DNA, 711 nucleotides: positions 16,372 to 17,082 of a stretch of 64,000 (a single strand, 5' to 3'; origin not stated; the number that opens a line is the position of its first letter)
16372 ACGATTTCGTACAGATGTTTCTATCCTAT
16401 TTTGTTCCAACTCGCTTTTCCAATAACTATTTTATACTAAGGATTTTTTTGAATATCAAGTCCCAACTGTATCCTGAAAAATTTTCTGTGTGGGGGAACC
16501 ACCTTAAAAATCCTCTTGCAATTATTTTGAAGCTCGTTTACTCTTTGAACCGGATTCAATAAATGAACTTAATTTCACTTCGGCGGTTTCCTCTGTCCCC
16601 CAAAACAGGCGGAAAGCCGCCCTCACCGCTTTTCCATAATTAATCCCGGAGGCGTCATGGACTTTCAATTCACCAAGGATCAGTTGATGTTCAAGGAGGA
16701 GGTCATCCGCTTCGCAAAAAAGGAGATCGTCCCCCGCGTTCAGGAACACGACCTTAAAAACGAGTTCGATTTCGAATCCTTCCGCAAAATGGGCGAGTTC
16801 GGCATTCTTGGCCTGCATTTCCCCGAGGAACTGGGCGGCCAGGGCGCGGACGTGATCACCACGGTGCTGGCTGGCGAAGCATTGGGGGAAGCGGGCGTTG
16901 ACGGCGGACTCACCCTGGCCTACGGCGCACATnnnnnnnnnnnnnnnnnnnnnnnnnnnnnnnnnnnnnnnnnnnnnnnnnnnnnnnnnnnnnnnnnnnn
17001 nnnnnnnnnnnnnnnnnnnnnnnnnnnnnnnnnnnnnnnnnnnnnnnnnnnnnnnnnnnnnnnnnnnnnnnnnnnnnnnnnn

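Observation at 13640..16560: AT-rich single-gene islet encoding a TIR-STAND NTPase-TPR protein (NLR-like antiphage candidate) inserted between polA and an acyl-CoA dehydrogenase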

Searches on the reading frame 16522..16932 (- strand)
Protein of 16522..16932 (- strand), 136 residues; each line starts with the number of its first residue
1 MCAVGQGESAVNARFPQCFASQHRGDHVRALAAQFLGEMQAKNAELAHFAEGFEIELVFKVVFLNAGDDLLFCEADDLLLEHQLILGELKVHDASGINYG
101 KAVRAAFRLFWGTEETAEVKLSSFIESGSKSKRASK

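Call 7: search_protein_families(library=pfam, proteins=[window:16522-16932:-], max_evalue=0.001)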
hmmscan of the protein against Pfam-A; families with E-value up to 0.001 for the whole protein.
window:16522-16932:- (136 aa): 0 families
